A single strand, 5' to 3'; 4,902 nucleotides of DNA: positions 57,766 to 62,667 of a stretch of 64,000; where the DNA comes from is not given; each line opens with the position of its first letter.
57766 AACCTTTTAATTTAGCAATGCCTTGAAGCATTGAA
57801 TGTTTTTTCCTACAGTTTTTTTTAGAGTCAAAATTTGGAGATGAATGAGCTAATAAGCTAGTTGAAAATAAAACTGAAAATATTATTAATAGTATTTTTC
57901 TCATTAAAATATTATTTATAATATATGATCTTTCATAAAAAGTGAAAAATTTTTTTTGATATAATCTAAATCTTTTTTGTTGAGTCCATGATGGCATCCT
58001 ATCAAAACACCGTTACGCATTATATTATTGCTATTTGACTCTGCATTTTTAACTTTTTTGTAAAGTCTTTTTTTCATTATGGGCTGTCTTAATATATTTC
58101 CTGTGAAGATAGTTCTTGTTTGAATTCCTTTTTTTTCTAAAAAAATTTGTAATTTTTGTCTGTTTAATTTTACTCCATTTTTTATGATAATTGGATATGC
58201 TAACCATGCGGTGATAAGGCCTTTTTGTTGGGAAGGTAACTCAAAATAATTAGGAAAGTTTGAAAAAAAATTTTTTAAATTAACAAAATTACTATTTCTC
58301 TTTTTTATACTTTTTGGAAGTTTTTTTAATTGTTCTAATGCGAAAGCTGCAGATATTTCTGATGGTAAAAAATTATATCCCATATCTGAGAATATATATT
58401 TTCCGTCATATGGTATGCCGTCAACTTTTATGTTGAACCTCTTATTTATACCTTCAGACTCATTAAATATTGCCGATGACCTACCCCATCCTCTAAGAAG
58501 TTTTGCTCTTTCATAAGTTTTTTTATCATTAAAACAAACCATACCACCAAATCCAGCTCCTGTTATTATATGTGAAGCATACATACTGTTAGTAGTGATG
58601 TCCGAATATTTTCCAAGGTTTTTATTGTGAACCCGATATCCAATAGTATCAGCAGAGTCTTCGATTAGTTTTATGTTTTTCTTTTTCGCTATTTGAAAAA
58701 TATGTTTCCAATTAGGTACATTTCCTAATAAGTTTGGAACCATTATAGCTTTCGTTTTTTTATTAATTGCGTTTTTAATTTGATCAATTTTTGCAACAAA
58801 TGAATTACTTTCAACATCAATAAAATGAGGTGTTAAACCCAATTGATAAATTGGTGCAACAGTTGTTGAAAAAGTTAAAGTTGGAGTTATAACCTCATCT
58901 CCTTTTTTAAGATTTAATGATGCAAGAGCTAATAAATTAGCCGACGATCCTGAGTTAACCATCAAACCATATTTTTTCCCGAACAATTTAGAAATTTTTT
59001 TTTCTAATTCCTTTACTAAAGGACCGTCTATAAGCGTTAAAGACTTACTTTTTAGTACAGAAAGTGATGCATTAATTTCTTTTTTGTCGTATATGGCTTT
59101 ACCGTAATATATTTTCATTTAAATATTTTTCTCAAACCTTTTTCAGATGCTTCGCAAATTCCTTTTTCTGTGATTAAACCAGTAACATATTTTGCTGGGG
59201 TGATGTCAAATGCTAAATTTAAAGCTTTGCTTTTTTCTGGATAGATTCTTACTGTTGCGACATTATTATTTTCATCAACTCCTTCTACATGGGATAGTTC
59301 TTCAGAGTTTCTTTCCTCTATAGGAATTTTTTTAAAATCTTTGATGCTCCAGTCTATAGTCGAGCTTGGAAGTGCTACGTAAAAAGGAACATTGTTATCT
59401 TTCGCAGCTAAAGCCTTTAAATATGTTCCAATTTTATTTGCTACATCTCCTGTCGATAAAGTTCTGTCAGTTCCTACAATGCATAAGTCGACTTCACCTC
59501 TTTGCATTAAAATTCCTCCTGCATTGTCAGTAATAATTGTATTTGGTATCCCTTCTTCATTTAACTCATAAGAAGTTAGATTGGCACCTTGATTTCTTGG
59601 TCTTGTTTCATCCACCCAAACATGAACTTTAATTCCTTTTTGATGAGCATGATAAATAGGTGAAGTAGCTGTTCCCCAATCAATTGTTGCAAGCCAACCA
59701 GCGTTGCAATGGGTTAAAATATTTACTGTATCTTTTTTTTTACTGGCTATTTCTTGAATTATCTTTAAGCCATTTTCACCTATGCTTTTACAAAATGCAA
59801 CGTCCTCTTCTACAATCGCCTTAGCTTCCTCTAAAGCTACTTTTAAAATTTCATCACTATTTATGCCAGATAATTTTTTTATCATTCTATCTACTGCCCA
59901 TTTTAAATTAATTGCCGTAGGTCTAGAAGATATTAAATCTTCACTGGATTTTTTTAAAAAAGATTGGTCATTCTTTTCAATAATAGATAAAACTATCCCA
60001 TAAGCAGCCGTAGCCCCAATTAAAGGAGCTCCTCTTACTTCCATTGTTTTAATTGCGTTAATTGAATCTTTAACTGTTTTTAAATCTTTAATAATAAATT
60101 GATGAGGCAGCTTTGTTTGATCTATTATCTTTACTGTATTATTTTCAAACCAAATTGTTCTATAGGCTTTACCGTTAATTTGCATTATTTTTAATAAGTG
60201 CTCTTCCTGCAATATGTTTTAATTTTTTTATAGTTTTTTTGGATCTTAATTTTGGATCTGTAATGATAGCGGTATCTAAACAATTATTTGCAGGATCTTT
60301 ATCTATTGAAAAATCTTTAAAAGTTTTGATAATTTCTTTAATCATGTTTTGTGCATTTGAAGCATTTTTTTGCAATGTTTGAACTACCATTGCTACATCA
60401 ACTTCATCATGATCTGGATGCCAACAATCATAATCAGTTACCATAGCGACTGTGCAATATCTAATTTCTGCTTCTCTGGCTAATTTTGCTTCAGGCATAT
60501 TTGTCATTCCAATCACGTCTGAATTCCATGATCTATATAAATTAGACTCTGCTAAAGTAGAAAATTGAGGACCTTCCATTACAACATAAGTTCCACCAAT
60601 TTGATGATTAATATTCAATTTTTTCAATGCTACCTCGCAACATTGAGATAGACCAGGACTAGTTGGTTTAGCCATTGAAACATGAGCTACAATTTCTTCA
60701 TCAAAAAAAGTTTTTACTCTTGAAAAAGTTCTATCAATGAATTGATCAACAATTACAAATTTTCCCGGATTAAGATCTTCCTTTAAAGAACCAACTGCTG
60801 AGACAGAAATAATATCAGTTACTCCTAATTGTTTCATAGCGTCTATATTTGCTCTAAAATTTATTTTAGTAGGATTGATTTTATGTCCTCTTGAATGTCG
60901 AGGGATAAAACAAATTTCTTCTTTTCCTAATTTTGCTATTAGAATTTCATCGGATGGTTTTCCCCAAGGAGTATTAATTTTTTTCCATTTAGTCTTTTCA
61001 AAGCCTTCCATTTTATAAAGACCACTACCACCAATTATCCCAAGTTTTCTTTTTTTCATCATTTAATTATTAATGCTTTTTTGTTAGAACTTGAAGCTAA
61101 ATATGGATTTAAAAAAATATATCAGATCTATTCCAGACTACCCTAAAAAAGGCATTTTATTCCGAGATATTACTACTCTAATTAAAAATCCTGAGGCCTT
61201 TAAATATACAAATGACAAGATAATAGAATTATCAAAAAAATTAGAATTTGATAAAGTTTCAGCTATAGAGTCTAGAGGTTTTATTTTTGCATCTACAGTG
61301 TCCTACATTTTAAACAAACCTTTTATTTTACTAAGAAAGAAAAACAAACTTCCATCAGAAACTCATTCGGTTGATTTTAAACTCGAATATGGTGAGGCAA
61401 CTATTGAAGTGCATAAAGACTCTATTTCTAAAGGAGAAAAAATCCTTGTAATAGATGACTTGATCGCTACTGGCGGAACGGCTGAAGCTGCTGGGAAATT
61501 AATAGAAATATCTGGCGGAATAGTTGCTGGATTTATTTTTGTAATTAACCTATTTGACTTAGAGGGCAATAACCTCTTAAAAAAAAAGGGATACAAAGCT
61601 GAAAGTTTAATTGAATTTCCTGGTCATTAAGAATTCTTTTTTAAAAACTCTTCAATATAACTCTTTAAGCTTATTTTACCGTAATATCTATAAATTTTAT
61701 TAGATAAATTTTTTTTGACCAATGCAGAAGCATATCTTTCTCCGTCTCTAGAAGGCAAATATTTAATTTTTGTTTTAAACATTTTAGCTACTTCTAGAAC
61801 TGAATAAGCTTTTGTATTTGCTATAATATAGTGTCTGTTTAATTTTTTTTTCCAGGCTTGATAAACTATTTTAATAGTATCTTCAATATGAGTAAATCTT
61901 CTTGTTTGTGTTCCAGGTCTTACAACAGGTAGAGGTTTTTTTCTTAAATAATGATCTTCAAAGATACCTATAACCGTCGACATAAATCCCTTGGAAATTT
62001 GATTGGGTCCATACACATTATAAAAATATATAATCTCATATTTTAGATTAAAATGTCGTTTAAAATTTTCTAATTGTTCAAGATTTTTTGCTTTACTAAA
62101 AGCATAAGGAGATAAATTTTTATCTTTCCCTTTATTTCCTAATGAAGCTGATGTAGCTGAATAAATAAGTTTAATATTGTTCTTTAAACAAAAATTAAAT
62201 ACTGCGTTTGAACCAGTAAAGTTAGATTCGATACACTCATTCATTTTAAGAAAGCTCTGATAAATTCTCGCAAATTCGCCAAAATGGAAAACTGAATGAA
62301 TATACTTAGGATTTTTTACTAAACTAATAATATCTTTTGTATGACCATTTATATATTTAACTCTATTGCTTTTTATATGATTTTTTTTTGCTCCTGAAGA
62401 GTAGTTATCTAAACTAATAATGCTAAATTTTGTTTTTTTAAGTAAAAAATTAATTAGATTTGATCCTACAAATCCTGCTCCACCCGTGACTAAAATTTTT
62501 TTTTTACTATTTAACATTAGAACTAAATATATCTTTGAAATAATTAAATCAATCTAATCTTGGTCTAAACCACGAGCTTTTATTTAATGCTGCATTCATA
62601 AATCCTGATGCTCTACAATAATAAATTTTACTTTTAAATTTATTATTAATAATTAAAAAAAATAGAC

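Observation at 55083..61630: Aminopropyl-transfer by-product operon that looks like a DHAP-shunt, not the canonical methionine salvage pathway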

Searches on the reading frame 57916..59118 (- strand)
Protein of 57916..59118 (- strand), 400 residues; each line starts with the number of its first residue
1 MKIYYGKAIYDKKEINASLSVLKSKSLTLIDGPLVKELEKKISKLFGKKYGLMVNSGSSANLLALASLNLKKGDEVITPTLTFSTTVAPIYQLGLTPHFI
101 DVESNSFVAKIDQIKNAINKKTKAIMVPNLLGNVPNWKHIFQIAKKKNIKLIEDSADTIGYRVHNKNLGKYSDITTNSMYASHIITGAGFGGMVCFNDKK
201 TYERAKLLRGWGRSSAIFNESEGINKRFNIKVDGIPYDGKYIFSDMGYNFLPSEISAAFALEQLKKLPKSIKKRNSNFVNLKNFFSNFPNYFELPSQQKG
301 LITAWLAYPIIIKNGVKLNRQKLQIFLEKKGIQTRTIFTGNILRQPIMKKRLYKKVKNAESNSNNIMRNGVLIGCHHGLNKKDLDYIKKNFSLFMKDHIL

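Call 3: search_protein_families(library=pfam, proteins=[window:57916-59118:-])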
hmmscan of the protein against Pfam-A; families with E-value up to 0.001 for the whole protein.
window:57916-59118:- (400 aa): 5 families
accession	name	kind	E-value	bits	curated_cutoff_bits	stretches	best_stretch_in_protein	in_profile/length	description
PF01041.23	DegT_DnrJ_EryC1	-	3.9e-77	260.3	19.8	1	11-389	4-357/360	DegT/DnrJ/EryC1/StrS aminotransferase family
PF01053.26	Cys_Met_Meta_PP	-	2.1e-12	46.7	27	1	33-209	52-226/381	Cys/Met metabolism PLP-dependent enzyme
PF00155.27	Aminotran_1_2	-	2.1e-09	37.5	19.7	1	30-156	39-187/361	Aminotransferase class I and II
PF01212.27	Beta_elim_lyase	-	7.2e-09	35.8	27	1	33-199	32-214/288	Beta-eliminating lyase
PF00266.25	Aminotran_5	-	5.5e-08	32.6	21.5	1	36-162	46-183/371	Aminotransferase class-V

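Call 4: search_protein_families(library=ncbifam, proteins=[window:57916-59118:-])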
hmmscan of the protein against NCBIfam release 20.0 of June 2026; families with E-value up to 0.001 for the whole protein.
window:57916-59118:- (400 aa): 43 families (the best 25 are shown)
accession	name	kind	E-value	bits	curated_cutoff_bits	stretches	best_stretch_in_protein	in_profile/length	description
NF011936.0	PRK15407.1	equivalog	1.2e-94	317.5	423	1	3-397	37-438/440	lipopolysaccharide biosynthesis protein RfbH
TIGR03588.1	PseC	equivalog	1.8e-56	191.7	423.5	1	3-390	2-375/380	UDP-4-amino-4,6-dideoxy-N-acetyl-beta-L-altrosamine transaminase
TIGR04181.1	NHT_00031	hypoth_equivalog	9.4e-47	159.6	420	1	32-367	29-354/359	LegC family aminotransferase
NF008687.0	PRK11706.1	equivalog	7.4e-39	133.5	375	1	3-368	2-351/375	dTDP-4-amino-4,6-dideoxygalactose transaminase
NF008658.2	PRK11658.1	equivalog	1.4e-38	132.6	631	1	8-367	10-353/379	UDP-4-amino-4-deoxy-L-arabinose aminotransferase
TIGR02379.1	ECA_wecE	subfamily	5e-31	107.8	434.85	1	20-334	19-317/376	dTDP-4-amino-4,6-dideoxy-D-glucose transaminase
TIGR04427.1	PLP_DesI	equivalog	1.7e-28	99.9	650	1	11-227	30-243/390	dTDP-4-dehydro-6-deoxyglucose aminotransferase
TIGR01326.1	OAH_OAS_sulfhy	subfamily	1.5e-11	43.7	495.1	1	28-195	52-217/418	O-acetylhomoserine aminocarboxypropyltransferase/cysteine synthase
NF006096.0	PRK08248.1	equivalog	3.8e-09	35.7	726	1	28-195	59-224/431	homocysteine synthase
NF004650.0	PRK05994.1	equivalog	5.8e-09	35.3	667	1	10-195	38-223/427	O-acetylhomoserine aminocarboxypropyltransferase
TIGR01977.1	am_tr_V_EF2568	hypoth_equivalog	5.5e-08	32.2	377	1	28-163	39-182/376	cysteine desulfurase family protein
NF040779.1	Sec_lyase_SclA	exception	7.5e-08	31.7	525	1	64-228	77-244/378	selenocysteine lyase SclA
NF005817.0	PRK07683.1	equivalog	1.7e-07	30.3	575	1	51-189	91-241/387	aminotransferase A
NF043007.1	CysBLyMetC_Staph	equivalog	2.6e-07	29.9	700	1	34-178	52-193/378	cystathionine beta-lyase MetC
TIGR01325.1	O_suc_HS_sulf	equivalog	8.1e-07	28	510.05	1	30-219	51-238/380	O-succinylhomoserine sulfhydrylase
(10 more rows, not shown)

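Call 35: search_solved_structures(query=window:57916-59118:-, max_evalue=1e-20, show_alignments=2)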
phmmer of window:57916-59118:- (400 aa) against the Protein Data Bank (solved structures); distinct sequences matched with E-value up to 1e-20: 30.
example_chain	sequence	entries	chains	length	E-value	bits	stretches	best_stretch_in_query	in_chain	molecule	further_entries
3bcx_A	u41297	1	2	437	2.2e-59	204.8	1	28-394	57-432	CDP-6-deoxy-L-threo-D-glycero-4-hexulose-3-dehydrase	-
3bb8_A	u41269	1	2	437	2e-58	201.6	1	28-394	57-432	CDP-4-keto-6-deoxy-D-glucose-3-dehydrase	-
3b8x_A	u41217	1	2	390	1.1e-56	195.8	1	8-389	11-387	Pyridoxamine 5-phosphate-dependent dehydrase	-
2gms_A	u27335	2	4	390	1.2e-56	195.8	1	8-389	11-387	Putative pyridoxamine 5-phosphate-dependent dehydrase, Wbdk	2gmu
2r0t_A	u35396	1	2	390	1.6e-56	195.4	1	8-389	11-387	Pyridoxamine 5-phosphate-dependent dehydrase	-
3gr9_A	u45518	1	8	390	4.5e-56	193.9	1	8-389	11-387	ColD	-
7b0m_AAA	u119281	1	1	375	4e-39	138.1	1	30-389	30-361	Sugar aminotransferase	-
7b0d_A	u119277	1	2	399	1.7e-32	116.3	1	14-229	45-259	Glutamine--scyllo-inositol transaminase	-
3bn1_A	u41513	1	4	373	7e-30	107.7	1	32-213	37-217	Perosamine synthetase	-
3dr7_A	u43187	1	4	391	8.7e-30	107.4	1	32-213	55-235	Putative perosamine synthetase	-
3dr4_A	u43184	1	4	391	1.1e-29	107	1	32-213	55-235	Putative perosamine synthetase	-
9wvy_A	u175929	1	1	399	2.8e-29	105.7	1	4-288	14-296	Putative NDP-4-keto-6-deoxyglucose-3-dehydratase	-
2c7t_A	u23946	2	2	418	8.4e-26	94.2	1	38-280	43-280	GLUTAMINE-2-DEOXY-SCYLLO-INOSOSE AMINOTRANSFERASE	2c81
5w71_A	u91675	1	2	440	9.8e-26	94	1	38-280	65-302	L-glutamine:2-deoxy-scyllo-inosose aminotransferase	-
2fn6_A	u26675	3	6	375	1.4e-25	93.6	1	4-387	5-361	AMINOTRANSFERASE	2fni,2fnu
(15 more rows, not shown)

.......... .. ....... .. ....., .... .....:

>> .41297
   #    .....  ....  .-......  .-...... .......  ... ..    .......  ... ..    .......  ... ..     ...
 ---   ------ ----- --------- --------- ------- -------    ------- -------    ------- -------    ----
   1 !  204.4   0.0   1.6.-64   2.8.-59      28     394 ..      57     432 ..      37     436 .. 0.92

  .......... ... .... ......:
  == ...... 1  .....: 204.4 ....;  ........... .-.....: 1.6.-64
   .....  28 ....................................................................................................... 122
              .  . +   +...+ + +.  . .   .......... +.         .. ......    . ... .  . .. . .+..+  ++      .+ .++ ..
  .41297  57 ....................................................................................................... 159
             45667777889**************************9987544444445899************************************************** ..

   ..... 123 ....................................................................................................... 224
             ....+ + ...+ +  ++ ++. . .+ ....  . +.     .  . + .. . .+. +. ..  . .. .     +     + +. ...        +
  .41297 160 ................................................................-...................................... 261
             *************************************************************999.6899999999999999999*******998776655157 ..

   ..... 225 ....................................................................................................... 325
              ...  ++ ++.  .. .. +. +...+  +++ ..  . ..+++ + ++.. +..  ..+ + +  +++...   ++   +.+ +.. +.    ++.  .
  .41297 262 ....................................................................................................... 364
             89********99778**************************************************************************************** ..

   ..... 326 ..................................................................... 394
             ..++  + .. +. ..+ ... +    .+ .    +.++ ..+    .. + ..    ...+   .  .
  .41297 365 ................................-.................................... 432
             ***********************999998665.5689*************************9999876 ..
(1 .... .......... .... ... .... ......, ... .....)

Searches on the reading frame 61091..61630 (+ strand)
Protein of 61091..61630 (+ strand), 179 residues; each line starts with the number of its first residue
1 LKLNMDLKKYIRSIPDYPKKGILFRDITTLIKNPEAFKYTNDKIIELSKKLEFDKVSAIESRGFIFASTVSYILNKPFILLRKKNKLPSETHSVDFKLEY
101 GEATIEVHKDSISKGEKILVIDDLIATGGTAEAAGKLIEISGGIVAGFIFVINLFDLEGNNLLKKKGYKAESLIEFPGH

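Call 3: search_protein_families(library=pfam, proteins=[window:61091-61630:+])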
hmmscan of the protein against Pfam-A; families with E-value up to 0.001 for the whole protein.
window:61091-61630:+ (179 aa): 1 family
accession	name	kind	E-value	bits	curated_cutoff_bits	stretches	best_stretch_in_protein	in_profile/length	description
PF00156.33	Pribosyltran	-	2.5e-12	46.9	26.3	1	33-151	8-123/158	Phosphoribosyl transferase domain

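Call 4: search_protein_families(library=ncbifam, proteins=[window:61091-61630:+])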
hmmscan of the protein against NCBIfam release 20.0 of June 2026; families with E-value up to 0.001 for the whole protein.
window:61091-61630:+ (179 aa): 21 families
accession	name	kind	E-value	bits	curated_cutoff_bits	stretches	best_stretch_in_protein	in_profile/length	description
NF002634.0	PRK02304.1-3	equivalog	5.8e-64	215.1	170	1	3-179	6-182/182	adenine phosphoribosyltransferase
NF002636.0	PRK02304.1-5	equivalog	5.8e-62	208.3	125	1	4-174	6-174/176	adenine phosphoribosyltransferase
TIGR01090.1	apt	equivalog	3.9e-59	199.5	185.85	1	7-175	1-168/169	adenine phosphoribosyltransferase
NF002632.0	PRK02304.1-1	equivalog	5.8e-59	198.9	243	1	7-179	11-183/183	adenine phosphoribosyltransferase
NF002633.0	PRK02304.1-2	equivalog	2.1e-57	193.7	224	1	5-176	1-170/172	adenine phosphoribosyltransferase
NF009211.0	PRK12560.1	equivalog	2.9e-35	121.7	188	1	4-175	3-175/187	adenine phosphoribosyltransferase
NF002635.0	PRK02304.1-4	subfamily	3.7e-17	62.5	146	1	34-175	36-173/188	adenine phosphoribosyltransferase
NF040646.1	HPT_Archaea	equivalog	6.1e-17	61.8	200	1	34-175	36-173/184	hypoxanthine/guanine phosphoribosyltransferase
NF006671.0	PRK09219.1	equivalog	4.7e-16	58.8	177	1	45-175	43-177/192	xanthine phosphoribosyltransferase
TIGR00336.1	pyrE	equivalog_domain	1.6e-13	50.8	106.8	1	23-175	24-169/173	orotate phosphoribosyltransferase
TIGR01744.1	XPRTase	equivalog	5.7e-13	48.9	164.45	1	43-174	41-176/191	xanthine phosphoribosyltransferase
NF006328.0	PRK08558.1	equivalog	1.6e-12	47.6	184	1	24-174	83-235/238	adenine phosphoribosyltransferase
NF004034.0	PRK05500.1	equivalog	1.4e-10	40.4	656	1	25-175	317-452/478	bifunctional orotidine-5'-phosphate decarboxylase/orotate phosphoribosyltransferase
TIGR01743.1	purR_Bsub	equivalog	9.2e-10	37.9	258.7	1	27-150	103-229/268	pur operon repressor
NF005592.0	PRK07322.1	subfamily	1e-09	38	143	1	40-152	41-157/180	adenine phosphoribosyltransferase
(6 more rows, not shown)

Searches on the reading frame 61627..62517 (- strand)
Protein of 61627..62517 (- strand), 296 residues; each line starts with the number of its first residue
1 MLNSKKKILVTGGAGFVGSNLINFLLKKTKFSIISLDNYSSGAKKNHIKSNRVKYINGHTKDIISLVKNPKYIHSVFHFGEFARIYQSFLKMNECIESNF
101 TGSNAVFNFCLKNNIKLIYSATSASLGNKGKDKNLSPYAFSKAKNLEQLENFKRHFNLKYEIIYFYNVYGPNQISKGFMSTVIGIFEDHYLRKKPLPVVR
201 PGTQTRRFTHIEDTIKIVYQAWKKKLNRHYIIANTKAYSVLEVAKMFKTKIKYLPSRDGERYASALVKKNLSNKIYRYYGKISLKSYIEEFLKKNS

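Call 3: search_protein_families(library=pfam, proteins=[window:61627-62517:-])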
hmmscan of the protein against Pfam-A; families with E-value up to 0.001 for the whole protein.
window:61627-62517:- (296 aa): 7 families
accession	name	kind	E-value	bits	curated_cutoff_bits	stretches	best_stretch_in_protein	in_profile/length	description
PF01370.27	Epimerase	-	2.9e-32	112.4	20.9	1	8-232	1-239/240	NAD dependent epimerase/dehydratase family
PF16363.11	GDP_Man_Dehyd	-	4.9e-24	85.8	27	1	9-252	1-267/332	GDP-mannose 4,6 dehydratase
PF02719.21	Polysacc_synt_2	-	2.1e-11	44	20.2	1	8-272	1-279/293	Polysaccharide biosynthesis protein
PF01073.25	3Beta_HSD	-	4.5e-11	42.7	22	1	9-129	1-124/280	3-beta hydroxysteroid dehydrogenase/isomerase family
PF07993.18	NAD_binding_4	-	3.1e-05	23.7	20.1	0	10-33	1-26/258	Male sterility protein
PF05368.20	NmrA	-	9.1e-05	22.6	27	0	5-250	2-233/298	NmrA-like family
PF04321.23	RmlD_sub_bind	-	0.0004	20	27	1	7-251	2-231/287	RmlD substrate binding domain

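Call 4: search_protein_families(library=ncbifam, proteins=[window:61627-62517:-])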
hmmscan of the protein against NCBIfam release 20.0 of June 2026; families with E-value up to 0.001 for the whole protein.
window:61627-62517:- (296 aa): 20 families
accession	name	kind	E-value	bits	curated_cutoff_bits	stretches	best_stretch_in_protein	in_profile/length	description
TIGR02197.1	heptose_epim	equivalog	1.6e-26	93.3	274.6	1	8-252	1-261/316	ADP-glyceromanno-heptose 6-epimerase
TIGR01181.1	dTDP_gluc_dehyt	equivalog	1.3e-22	80.3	365.1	1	7-250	1-260/321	dTDP-glucose 4,6-dehydratase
TIGR04180.1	EDH_00030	hypoth_equivalog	1.5e-18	66.9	475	1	8-248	1-253/297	NAD-dependent 4,6-dehydratase LegB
NF008360.0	PRK11150.1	equivalog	8.9e-18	64.5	452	1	8-246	2-249/310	ADP-glyceromanno-heptose 6-epimerase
TIGR01179.1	galE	equivalog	3e-17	62.5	262.3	1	7-248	1-272/332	UDP-glucose 4-epimerase GalE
TIGR03589.1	PseB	equivalog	6.2e-14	51.7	407.75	1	3-289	2-284/324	UDP-N-acetylglucosamine 4,6-dehydratase (inverting)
NF011728.1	PRK15181.1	equivalog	4.9e-13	48.8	760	1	4-219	14-246/348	Vi polysaccharide biosynthesis UDP-N-acetylglucosaminuronic acid C-4 epimerase TviC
NF008872.0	PRK11908.1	equivalog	5.5e-13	48.7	294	1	6-270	2-290/349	bifunctional UDP-4-keto-pentose/UDP-xylose synthase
NF007490.0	PRK10084.1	subfamily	2.2e-12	46.6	649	2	7-102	2-103/361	dTDP-glucose 4,6-dehydratase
NF007582.0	PRK10217.1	equivalog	4e-11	42.6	698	2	135-244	157-263/355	dTDP-glucose 4,6-dehydratase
TIGR03466.1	HpnA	hypoth_equivalog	9.2e-10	37.9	367.65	1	7-132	2-123/327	hopanoid-associated sugar epimerase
TIGR04130.1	FnlA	equivalog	6.7e-09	35.1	730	1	5-252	4-250/337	UDP-N-acetylglucosamine 4,6-dehydratase/5-epimerase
NF042422.1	oxyalk_red_OleD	equivalog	3.3e-08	33.3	580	1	7-124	2-112/329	2-alkyl-3-oxoalkanoate reductase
NF005998.1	PRK08125.1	equivalog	1.3e-07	30.4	777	1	4-125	314-435/649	bifunctional UDP-4-amino-4-deoxy-L-arabinose formyltransferase/UDP-glucuronic acid oxidase ArnA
NF042423.1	oxyalk_red_Shew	equivalog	2.1e-07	30.3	580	1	5-134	8-129/331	2-alkyl-3-oxoalkanoate reductase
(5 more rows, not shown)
